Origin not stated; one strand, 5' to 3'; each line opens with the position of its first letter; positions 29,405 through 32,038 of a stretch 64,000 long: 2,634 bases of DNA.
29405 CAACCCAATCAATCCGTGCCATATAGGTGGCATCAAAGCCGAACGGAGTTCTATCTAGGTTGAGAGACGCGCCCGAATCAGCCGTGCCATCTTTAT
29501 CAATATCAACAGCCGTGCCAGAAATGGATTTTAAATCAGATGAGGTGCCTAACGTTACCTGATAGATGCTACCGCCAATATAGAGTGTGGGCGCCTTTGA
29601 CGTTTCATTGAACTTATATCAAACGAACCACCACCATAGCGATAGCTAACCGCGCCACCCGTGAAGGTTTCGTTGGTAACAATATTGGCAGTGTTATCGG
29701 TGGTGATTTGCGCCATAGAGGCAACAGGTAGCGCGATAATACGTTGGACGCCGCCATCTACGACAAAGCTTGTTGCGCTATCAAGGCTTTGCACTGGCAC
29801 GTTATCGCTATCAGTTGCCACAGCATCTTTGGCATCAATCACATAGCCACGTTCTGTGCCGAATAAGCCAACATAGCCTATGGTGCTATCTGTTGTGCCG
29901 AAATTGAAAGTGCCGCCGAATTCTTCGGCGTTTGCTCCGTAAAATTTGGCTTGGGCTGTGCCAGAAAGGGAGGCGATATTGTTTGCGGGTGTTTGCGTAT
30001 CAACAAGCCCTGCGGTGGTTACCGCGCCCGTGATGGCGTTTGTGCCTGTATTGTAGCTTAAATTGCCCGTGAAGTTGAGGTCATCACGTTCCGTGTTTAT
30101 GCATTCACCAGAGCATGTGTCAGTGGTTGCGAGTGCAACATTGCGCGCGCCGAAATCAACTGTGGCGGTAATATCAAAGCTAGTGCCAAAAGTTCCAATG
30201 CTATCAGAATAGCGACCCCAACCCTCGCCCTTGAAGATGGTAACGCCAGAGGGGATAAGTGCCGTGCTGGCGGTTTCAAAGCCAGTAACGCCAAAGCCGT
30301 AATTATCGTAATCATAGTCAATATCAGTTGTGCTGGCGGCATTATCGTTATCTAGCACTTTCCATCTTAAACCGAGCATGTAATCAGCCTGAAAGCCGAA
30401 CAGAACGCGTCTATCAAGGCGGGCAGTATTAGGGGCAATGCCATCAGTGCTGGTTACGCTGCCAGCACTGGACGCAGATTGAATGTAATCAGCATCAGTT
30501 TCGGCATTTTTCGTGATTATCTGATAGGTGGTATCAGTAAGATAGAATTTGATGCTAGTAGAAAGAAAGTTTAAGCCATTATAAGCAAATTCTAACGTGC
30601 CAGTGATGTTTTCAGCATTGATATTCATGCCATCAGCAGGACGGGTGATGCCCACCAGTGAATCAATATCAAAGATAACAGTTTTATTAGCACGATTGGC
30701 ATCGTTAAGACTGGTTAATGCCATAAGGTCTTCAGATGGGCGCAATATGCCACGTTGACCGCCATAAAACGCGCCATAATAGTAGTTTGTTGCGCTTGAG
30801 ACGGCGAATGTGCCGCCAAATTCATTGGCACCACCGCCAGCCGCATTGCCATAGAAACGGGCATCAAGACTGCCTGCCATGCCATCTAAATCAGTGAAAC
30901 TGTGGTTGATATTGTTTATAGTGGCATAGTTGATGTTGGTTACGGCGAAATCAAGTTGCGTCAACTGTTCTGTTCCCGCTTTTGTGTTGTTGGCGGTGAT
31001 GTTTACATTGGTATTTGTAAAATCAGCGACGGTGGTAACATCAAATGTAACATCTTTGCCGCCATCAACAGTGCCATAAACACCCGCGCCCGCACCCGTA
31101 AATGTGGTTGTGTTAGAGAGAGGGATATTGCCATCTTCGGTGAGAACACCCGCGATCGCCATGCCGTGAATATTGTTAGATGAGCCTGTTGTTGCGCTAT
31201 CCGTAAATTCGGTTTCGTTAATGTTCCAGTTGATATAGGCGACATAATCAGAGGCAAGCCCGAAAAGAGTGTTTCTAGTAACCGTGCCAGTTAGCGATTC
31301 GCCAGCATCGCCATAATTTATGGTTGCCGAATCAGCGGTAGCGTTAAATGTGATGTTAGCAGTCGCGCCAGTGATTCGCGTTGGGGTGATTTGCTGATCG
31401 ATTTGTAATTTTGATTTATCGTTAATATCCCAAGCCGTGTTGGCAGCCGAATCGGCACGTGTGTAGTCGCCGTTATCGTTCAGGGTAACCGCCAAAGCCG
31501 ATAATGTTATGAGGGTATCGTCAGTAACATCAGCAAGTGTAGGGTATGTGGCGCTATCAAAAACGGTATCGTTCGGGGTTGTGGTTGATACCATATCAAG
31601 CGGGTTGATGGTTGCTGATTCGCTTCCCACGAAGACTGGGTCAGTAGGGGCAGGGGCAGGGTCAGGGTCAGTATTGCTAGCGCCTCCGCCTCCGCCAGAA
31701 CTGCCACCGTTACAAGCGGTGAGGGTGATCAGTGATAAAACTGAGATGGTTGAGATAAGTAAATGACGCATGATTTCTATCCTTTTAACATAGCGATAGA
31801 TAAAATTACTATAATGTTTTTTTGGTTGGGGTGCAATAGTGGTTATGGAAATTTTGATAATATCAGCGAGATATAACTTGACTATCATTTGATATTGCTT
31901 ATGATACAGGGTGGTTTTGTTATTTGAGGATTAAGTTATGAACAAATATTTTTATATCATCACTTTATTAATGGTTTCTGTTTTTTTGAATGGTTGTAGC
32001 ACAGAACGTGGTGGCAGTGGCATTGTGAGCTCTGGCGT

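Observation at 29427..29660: -1 frameshift splits minus-strand giant lipoprotein gene 2 into two ORFs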

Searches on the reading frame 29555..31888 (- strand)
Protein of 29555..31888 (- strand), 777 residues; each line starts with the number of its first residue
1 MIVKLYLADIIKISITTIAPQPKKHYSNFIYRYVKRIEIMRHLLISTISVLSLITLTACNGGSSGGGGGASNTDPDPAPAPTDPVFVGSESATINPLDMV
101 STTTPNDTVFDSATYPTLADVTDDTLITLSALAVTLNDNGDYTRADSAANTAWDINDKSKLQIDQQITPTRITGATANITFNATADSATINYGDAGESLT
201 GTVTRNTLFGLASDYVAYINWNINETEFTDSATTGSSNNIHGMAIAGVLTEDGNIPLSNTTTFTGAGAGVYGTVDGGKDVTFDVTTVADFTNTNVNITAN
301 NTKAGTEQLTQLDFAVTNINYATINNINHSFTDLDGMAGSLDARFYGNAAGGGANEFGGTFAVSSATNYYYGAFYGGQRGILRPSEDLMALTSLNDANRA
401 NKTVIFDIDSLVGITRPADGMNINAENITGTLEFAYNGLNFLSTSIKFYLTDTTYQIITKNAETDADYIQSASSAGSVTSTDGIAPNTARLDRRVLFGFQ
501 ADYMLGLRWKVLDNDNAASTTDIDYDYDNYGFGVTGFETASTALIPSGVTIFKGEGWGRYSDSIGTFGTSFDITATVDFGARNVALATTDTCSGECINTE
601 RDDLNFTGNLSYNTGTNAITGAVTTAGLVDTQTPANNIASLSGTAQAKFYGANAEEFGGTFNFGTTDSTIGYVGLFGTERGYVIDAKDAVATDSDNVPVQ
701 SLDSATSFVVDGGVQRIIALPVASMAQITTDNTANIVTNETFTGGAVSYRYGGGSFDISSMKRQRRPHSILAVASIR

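Call 7: search_protein_families(library=pfam, proteins=[window:29555-31888:-], max_evalue=0.01)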
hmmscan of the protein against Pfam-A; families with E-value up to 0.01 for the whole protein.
window:29555-31888:- (777 aa): 1 family
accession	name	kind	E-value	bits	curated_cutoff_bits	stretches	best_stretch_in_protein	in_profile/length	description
PF01298.24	TbpB_B_D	-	2.5e-06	28.5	26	1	572-679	37-125/126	C-lobe and N-lobe beta barrels of Tf-binding protein B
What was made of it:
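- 29555..31771 (-): Frame-A ORF, the 738-aa prolipoprotein made as the sequence stands. It contains the signal peptide with lipobox LTAC (Cys20), modules 1 and 2 complete, the first 75 residues of module 3, and then 20 out-of-frame codons (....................) ending at TAA 29557-29555. Pfam TbpB_B_D matches residues 572-679 of the 777-aa ORF version (call 7).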

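Call 66: search_protein_families(library=ncbifam, proteins=[window:29555-31771:-], max_evalue=0.01)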
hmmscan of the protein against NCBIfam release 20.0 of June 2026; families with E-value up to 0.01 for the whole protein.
window:29555-31771:- (738 aa): 1 family
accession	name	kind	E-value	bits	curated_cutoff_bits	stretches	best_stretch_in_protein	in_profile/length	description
NF041636.1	slam_lipo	equivalog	0.0014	18.9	80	1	505-635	46-152/154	Slam-dependent surface lipoprotein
